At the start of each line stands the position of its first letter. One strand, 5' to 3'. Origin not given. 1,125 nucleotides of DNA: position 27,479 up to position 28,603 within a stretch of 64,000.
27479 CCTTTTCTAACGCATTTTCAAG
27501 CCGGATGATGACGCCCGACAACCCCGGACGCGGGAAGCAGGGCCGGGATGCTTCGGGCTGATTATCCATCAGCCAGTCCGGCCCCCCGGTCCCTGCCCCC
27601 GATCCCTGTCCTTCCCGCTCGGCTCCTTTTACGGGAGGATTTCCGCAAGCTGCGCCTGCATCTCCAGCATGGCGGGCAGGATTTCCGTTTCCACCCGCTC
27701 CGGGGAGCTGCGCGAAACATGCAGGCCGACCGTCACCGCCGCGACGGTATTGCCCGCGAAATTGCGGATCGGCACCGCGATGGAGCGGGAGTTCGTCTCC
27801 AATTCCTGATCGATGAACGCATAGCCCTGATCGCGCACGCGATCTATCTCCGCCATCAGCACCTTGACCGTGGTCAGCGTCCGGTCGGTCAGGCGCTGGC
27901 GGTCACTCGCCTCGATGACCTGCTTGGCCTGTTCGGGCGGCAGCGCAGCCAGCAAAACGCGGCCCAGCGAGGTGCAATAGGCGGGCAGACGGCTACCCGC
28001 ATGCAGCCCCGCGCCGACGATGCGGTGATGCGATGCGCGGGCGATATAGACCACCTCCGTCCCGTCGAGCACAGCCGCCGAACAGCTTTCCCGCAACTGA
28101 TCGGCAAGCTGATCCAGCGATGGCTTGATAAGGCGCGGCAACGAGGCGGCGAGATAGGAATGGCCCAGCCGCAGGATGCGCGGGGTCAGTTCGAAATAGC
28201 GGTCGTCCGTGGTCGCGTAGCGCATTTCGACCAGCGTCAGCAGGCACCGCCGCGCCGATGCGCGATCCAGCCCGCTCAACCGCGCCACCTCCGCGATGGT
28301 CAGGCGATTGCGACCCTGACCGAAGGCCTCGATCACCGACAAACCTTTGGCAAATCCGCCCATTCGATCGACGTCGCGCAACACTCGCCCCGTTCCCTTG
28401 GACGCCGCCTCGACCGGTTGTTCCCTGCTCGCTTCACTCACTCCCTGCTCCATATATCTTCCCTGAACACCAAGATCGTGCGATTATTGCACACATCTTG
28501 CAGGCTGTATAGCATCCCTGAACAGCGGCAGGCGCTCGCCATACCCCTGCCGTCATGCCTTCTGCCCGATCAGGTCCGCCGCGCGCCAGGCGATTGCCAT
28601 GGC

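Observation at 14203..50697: A 15-bp PcaR/IclR-type box recurs as tandem pairs with an exact 19-bp offset across the promoters of the catabolic island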

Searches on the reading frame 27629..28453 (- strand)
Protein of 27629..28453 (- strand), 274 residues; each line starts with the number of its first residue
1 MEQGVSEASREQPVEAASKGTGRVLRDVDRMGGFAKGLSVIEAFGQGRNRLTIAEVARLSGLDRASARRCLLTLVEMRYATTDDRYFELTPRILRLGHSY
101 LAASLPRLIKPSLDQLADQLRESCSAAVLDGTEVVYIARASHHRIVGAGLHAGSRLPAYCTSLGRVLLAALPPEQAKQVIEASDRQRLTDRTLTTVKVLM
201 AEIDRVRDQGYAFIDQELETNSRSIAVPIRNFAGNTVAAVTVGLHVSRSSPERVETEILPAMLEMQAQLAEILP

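Call 8: search_protein_families(library=pfam, proteins=[window:27629-28453:-])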
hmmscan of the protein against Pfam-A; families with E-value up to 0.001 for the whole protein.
window:27629-28453:- (274 aa): 2 families
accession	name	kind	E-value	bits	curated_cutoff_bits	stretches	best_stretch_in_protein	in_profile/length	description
PF01614.24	IclR_C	-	9.8e-38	129.9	24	1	105-264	9-167/174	Bacterial transcriptional regulator IclR C-terminal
PF09339.16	HTH_IclR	-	1.5e-14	53.9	22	1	35-83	3-51/52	IclR helix-turn-helix domain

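Call 22: find_related_loci(query=window:27629-28453:-, collection=genome_contigs, flank=10000)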
Query window:27629-28453:- (274 aa) in genome_contigs; peptide patterns used: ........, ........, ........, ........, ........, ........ (x = any residue, [..] = any of these).
407 stretches matched a pattern; 2 encode a relative of the query (tblastn E <= 1e-3); 2 distinct loci.
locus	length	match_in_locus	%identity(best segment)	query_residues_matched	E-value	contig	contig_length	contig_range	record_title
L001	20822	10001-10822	83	1-274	4e-153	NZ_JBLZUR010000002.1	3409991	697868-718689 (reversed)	Sphingomonas sp. ID0503 contig_1, whole genome shotgun sequence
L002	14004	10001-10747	73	26-274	4e-122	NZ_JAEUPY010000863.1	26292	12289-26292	MAG: Steroidobacter sp. isolate new MAG-237 k141_3349654, whole genome shotgun sequence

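Call 25: find_homologous_proteins(query=window:27629-28453:-, max_evalue=1e-40)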
Query window:27629-28453:- (274 aa): 3647 proteins with E <= 1e-40 among 8000 candidates; the best 120 are listed.
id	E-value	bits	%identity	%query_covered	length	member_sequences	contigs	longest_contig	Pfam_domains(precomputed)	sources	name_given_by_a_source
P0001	4.1e-166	569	100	99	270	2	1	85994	PF01614.25,PF09339.17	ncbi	ncbi:MAG: IclR family transcriptional regulator C-terminal domain-containing protein [Sphingobium sp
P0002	1.1e-145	502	86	100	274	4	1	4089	PF01614.25,PF09339.17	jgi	jgi:IclR family pca regulon transcriptional regulator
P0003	1.0e-140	485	83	100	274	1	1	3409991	PF01614.25,PF09339.17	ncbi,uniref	ncbi:IclR family transcriptional regulator domain-containing protein [Sphingomonas sp. ID0503]|unire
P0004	6.0e-139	480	86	95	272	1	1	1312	PF01614.25,PF09339.17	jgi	jgi:IclR family transcriptional regulator, pca regulon regulatory protein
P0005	4.3e-138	477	88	92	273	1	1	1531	PF01614.25,PF09339.17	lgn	-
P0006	2.1e-137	475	81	100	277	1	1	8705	PF01614.25,PF09339.17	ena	-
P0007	5.4e-137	473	84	96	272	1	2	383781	PF01614.25,PF09339.17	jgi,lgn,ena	-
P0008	2.9e-135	468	84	95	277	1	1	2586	PF01614.25,PF09339.17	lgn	-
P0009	3.6e-134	464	80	100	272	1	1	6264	PF01614.25,PF09339.17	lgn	-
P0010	1.5e-132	459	82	97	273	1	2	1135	PF01614.25,PF09339.17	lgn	-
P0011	1.7e-132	458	84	93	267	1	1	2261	PF01614.25,PF09339.17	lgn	-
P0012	3.4e-132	457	82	95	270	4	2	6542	PF01614.25,PF09339.17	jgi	-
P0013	6.2e-132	457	81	95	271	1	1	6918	PF01614.25,PF09339.17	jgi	jgi:IclR family pca regulon transcriptional regulator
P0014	7.7e-132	456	81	94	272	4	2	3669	PF01614.25,PF09339.17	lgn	-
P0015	8.3e-132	456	82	96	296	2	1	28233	PF01614.25,PF09339.17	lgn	-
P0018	3.6e-130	451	81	93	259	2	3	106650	PF01614.25,PF09339.17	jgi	jgi:IclR family pca regulon transcriptional regulator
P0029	1.2e-124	433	80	91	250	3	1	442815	PF01614.25,PF09339.17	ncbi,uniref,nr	ncbi:IclR family transcriptional regulator C-terminal domain-containing protein [Novosphingobium sp.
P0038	1.2e-117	410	76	91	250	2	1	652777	PF01614.25,PF09339.17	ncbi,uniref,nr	ncbi:helix-turn-helix domain-containing protein [Sphingomonas sp. CGMCC 1.13654]|uniref:Helix-turn-h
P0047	1.1e-111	390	71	94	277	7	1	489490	PF01614.25,PF09339.17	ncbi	-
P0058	3.8e-109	382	70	97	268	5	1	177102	PF01614.25,PF09339.17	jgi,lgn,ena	-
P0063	4.2e-107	375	71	92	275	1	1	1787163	PF01614.25,PF09339.17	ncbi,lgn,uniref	ncbi:IclR family transcriptional regulator C-terminal domain-containing protein [Novosphingobium sp.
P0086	3.3e-102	359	67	91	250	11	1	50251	PF01614.25,PF09339.17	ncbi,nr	ncbi:MAG: helix-turn-helix domain-containing protein [Hydrogenophilaceae bacterium]|nr:helix-turn-he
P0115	2.3e-98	347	67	90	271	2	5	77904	PF01614.25,PF09339.17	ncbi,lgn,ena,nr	ncbi:MAG TPA: IclR family transcriptional regulator C-terminal domain-containing protein [Steroidoba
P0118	3.3e-98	346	65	93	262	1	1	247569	PF01614.25,PF09339.17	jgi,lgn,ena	-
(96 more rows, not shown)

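Call 26: search_protein_families(library=ncbifam, proteins=[window:27629-28453:-], max_evalue=0.00001)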
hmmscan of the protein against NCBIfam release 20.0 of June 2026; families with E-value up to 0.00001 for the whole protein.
window:27629-28453:- (274 aa): 8 families
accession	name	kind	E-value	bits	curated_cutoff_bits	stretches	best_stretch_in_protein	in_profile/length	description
TIGR02431.1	pcaR_pcaU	subfamily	4.3e-93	311.2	284.75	1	29-273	3-248/248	beta-ketoadipate pathway transcriptional regulators, PcaR/PcaU/PobR family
NF045644.1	TransRegBhcR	equivalog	2.2e-31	109.1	350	1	34-255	25-248/267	HTH-type transcriptional regulator BhcR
NF011671.1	PRK15090.1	equivalog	3.8e-26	91.8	275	1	33-257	12-238/256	DNA-binding transcriptional regulator KdgR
NF008601.2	PRK11569.1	equivalog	2.9e-19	69.3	380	1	32-257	27-256/276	glyoxylate bypass operon transcriptional repressor IclR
NF007341.0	PRK09834.1-3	equivalog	3.2e-14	52.7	269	1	31-242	7-227/274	DNA-binding transcriptional regulator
NF007548.0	PRK10163.1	equivalog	1.2e-12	47.6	406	1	119-253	112-246/271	HTH-type transcriptional repressor AllR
NF007339.0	PRK09834.1-1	equivalog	2.1e-10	40.4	299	1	29-240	18-232/271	DNA-binding transcriptional regulator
NF007342.0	PRK09834.1-4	equivalog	2.8e-06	26.5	251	1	34-269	14-252/263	DNA-binding transcriptional regulator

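Call 27: find_encoding_contigs(protein=P0029, flank=10000, max_places=1)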
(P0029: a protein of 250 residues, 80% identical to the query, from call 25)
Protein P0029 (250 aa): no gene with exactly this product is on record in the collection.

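Call 28: find_encoding_contigs(protein=P0063, flank=10000, max_places=1)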
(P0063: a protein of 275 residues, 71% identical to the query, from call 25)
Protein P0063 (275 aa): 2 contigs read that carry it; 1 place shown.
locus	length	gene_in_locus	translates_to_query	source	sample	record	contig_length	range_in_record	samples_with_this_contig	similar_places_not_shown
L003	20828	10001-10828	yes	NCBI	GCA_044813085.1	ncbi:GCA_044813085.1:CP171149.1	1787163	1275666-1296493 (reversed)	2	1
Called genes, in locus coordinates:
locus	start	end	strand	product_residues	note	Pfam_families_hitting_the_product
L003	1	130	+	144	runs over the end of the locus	PF12172:zf-ChsH2 (weak), PF01796:OB_ChsH2_C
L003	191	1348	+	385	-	PF22691:Thiolase_C_1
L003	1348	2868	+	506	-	PF00501:AMP-binding, PF13193:AMP-binding_C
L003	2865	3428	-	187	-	PF00149:Metallophos, PF12850:Metallophos_2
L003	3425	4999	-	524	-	PF00378:ECH_1, PF16113:ECH_2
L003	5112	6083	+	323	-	PF03060:NMO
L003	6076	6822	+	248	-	PF00378:ECH_1, PF16113:ECH_2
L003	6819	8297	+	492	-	PF00171:Aldedh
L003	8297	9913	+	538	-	PF00732:GMC_oxred_N, PF00890:FAD_binding_2 (weak), PF05199:GMC_oxred_C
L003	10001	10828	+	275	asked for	PF09339:HTH_IclR, PF01614:IclR_C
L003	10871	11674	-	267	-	PF00378:ECH_1, PF16113:ECH_2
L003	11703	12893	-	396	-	PF00067:p450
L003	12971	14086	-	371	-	PF01070:FMN_dh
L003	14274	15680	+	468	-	PF07690:MFS_1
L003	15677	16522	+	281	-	PF00106:adh_short, PF13561:adh_short_C2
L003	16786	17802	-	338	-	PF02515:CoA_transf_3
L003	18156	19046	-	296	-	PF02629:CoA_binding, PF13607:Succ_CoA_lig (weak), PF00549:Ligase_CoA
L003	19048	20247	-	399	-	PF08442:ATP-grasp_2, PF13549:ATP-grasp_5 (faint), PF24948:Citrate_synth_N, PF00549:Ligase_CoA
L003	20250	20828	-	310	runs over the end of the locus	PF01012:ETF, PF00766:ETF_alpha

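Call 29: find_encoding_contigs(protein=P0038, flank=10000, max_places=1)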
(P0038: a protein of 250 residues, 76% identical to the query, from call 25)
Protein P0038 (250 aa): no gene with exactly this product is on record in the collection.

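Call 30: find_encoding_contigs(protein=P0047, flank=10000, max_places=1)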
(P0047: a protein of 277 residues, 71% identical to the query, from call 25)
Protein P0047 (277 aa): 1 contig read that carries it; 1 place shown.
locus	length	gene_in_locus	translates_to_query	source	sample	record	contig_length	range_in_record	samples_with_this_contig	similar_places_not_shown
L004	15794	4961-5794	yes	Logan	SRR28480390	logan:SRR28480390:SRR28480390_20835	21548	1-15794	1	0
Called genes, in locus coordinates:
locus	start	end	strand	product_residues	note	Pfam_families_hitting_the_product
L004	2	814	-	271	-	?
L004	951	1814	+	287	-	PF00106:adh_short, PF08659:KR (weak), PF13561:adh_short_C2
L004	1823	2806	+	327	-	PF03060:NMO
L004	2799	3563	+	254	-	PF00378:ECH_1, PF16113:ECH_2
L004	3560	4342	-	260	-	PF00106:adh_short, PF08659:KR (weak), PF13561:adh_short_C2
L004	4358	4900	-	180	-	PF13577:SnoaL_4, PF12680:SnoaL_2 (faint)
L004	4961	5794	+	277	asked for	PF09339:HTH_IclR, PF01614:IclR_C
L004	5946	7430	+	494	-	PF00171:Aldedh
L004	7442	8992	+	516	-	PF00378:ECH_1, PF16113:ECH_2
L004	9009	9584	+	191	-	PF00149:Metallophos, PF12850:Metallophos_2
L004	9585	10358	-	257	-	PF00378:ECH_1, PF16113:ECH_2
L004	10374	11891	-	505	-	PF00501:AMP-binding, PF13193:AMP-binding_C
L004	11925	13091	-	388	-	PF22691:Thiolase_C_1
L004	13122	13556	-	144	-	PF01796:OB_ChsH2_C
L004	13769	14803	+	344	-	PF01636:APH, PF02958:EcKL (weak)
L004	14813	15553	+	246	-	PF23441:SDR, PF00106:adh_short, PF08659:KR, PF13561:adh_short_C2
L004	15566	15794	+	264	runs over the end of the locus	PF00106:adh_short, PF08659:KR, PF13561:adh_short_C2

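Call 31: find_encoding_contigs(protein=P0086, flank=10000, max_places=1)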
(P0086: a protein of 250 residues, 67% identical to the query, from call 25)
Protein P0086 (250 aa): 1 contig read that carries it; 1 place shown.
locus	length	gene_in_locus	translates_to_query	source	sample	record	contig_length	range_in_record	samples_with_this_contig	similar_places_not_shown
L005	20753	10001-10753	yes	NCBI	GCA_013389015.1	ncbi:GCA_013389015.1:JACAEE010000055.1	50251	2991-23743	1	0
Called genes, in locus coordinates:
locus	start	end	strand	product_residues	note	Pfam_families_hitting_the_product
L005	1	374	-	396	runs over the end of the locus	PF00067:p450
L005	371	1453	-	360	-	PF02771:Acyl-CoA_dh_N, PF00441:Acyl-CoA_dh_1, PF08028:Acyl-CoA_dh_2 (weak)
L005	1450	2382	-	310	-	PF00441:Acyl-CoA_dh_1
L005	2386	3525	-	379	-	PF02771:Acyl-CoA_dh_N, PF02770:Acyl-CoA_dh_M, PF00441:Acyl-CoA_dh_1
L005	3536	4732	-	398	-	PF02771:Acyl-CoA_dh_N, PF02770:Acyl-CoA_dh_M, PF00441:Acyl-CoA_dh_1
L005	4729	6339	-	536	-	PF00732:GMC_oxred_N, PF00890:FAD_binding_2 (faint), PF01266:DAO (faint), PF13450:NAD_binding_8 (weak), PF05199:GMC_oxred_C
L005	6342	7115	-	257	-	PF00378:ECH_1, PF16113:ECH_2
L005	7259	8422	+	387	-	PF22691:Thiolase_C_1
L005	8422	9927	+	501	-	PF00501:AMP-binding, PF13193:AMP-binding_C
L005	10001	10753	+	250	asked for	PF09339:HTH_IclR, PF01614:IclR_C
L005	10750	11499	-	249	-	PF00106:adh_short, PF08659:KR, PF23441:SDR, PF13561:adh_short_C2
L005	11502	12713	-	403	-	PF00067:p450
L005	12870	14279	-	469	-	PF00171:Aldedh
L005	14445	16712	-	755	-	PF07715:Plug, PF00593:TonB_dep_Rec_b-barrel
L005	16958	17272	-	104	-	PF00111:Fer2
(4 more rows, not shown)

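Call 32: find_encoding_contigs(protein=P0115, flank=10000, max_places=1)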
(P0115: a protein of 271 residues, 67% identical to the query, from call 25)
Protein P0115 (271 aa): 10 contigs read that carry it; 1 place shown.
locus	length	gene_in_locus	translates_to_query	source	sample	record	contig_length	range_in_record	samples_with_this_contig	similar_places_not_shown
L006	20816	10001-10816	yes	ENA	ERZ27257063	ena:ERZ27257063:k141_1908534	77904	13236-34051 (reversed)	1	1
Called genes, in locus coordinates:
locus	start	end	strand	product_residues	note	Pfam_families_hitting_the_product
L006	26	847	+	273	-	PF00378:ECH_1, PF16113:ECH_2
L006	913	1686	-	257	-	PF00106:adh_short, PF08659:KR, PF13561:adh_short_C2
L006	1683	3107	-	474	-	PF00890:FAD_binding_2, PF01266:DAO (weak), PF03486:HI0933_like (faint), PF07992:Pyr_redox_2 (weak), PF12831:FAD_oxidored (weak)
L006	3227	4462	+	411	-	PF00067:p450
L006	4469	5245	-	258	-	PF00106:adh_short, PF01370:Epimerase (weak), PF08659:KR, PF13561:adh_short_C2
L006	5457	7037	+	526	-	PF01266:DAO, PF01593:Amino_oxidase, PF01946:Thi4 (weak), PF07992:Pyr_redox_2 (faint), PF12831:FAD_oxidored (faint), PF13450:NAD_binding_8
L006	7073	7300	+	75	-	-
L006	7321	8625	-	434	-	-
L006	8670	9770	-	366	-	PF01408:GFO_IDH_MocA, PF22685:Gal80p_C-like, PF22725:GFO_IDH_MocA_C3, PF02894:GFO_IDH_MocA_C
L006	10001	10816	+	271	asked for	PF09339:HTH_IclR, PF01614:IclR_C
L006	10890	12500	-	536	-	PF00732:GMC_oxred_N, PF05199:GMC_oxred_C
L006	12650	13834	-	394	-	PF02771:Acyl-CoA_dh_N, PF02770:Acyl-CoA_dh_M, PF00441:Acyl-CoA_dh_1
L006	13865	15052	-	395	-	PF02771:Acyl-CoA_dh_N, PF02770:Acyl-CoA_dh_M, PF00441:Acyl-CoA_dh_1, PF08028:Acyl-CoA_dh_2 (weak)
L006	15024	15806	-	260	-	PF00106:adh_short, PF13561:adh_short_C2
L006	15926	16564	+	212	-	PF00440:TetR_N (weak), PF14514:TetR_C_9, PF17938:TetR_C_29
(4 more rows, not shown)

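Call 39: search_solved_structures(query=window:27629-28453:-, max_evalue=1e-10, show_alignments=2)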
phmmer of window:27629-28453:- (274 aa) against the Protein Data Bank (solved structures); distinct sequences matched with E-value up to 1e-10: 13.
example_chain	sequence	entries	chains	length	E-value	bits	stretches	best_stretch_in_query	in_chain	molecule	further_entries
2ia2_A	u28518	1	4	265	8.2e-61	208.9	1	17-263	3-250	Putative Transcriptional Regulator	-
8eju_A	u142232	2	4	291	5.5e-60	206.2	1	17-269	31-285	Transcription regulatory protein (Pca regulon)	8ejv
5w1e_A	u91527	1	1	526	1.9e-57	197.9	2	31-174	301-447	Putative transcriptional regulator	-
9e6a_A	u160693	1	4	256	1.8e-49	171.8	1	28-273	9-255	Transcriptional regulator, IclR family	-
2g7u_A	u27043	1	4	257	1.8e-41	145.6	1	27-269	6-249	transcriptional regulator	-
5hpf_A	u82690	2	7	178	1.5e-20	77.1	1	102-266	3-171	p-hydroxybenzoate hydroxylase transcriptional activator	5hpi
1ysp_A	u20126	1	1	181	3.3e-19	72.7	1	114-264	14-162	Transcriptional regulator kdgR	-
5whm_A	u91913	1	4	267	3.3e-16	62.9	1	31-273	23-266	IclR family transcriptional regulator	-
3mq0_A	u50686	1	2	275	3.9e-16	62.6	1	35-254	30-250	Transcriptional repressor of the blcABC operon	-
2xrn_A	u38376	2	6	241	1.2e-15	61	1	35-249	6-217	HTH-TYPE TRANSCRIPTIONAL REGULATOR TTGV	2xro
1mkm_A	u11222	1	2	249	1.8e-14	57.2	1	34-255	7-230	IclR transcriptional regulator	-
5h1a_A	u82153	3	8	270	2.3e-14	56.9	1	35-242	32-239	IclR transcription factor homolog | Transcription factor | IclR homolog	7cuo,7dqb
3r4k_A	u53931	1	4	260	6.9e-12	48.7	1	31-263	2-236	Transcriptional regulator, IclR family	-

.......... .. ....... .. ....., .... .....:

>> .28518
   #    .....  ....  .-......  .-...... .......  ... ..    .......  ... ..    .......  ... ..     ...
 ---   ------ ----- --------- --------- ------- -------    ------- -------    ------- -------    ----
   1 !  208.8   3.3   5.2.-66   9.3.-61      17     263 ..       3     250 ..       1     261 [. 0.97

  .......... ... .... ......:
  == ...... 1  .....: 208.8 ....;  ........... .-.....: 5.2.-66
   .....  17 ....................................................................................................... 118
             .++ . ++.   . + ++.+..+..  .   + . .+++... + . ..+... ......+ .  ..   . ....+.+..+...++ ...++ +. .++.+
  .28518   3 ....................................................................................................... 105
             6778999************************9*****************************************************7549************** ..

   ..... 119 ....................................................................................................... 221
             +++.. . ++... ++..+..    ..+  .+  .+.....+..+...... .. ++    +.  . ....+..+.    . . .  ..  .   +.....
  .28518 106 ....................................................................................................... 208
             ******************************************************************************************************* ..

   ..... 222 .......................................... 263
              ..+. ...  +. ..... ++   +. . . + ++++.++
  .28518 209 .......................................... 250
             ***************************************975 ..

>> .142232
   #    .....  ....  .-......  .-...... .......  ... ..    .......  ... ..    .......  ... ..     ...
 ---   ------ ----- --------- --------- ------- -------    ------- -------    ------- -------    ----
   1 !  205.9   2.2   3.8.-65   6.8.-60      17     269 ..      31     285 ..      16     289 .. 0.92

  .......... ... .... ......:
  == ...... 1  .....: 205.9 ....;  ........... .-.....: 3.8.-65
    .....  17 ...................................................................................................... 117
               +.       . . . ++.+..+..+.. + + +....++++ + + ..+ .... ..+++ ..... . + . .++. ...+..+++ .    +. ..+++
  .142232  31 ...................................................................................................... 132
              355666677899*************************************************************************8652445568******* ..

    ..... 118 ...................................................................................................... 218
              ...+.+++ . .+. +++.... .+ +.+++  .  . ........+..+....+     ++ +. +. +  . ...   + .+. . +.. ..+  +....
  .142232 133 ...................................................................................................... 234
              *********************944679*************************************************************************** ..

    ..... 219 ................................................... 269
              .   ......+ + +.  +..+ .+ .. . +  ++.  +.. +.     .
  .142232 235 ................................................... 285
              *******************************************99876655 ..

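Call 61: find_encoding_contigs(protein=P0007, flank=10000, max_places=1)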
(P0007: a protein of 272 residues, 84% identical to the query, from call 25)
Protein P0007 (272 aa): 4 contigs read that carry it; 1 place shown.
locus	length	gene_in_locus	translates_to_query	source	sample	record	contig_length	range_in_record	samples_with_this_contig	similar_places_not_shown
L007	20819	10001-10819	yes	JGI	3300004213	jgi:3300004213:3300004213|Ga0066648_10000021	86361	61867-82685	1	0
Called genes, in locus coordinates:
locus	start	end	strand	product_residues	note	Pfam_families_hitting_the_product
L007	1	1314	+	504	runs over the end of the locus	PF00501:AMP-binding, PF13193:AMP-binding_C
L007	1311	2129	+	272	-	PF00378:ECH_1, PF16113:ECH_2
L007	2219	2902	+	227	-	PF00378:ECH_1, PF16113:ECH_2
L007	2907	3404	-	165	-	PF00149:Metallophos (faint), PF12850:Metallophos_2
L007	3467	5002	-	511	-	PF00378:ECH_1, PF16113:ECH_2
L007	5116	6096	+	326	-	PF03060:NMO, PF01070:FMN_dh (weak)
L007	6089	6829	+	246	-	PF00378:ECH_1, PF16113:ECH_2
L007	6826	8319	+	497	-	PF00171:Aldedh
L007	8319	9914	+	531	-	PF00732:GMC_oxred_N, PF05199:GMC_oxred_C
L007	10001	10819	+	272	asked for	PF09339:HTH_IclR, PF01614:IclR_C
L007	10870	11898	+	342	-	PF00248:Aldo_ket_red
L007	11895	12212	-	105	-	PF00111:Fer2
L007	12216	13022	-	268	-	PF00378:ECH_1, PF16113:ECH_2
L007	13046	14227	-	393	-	PF00067:p450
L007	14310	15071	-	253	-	PF00106:adh_short, PF08659:KR, PF13561:adh_short_C2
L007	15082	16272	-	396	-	PF01070:FMN_dh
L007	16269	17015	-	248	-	PF00106:adh_short, PF13561:adh_short_C2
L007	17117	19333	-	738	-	PF07715:Plug, PF00593:TonB_dep_Rec_b-barrel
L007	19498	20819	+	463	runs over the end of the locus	PF03137:OATP (faint), PF07690:MFS_1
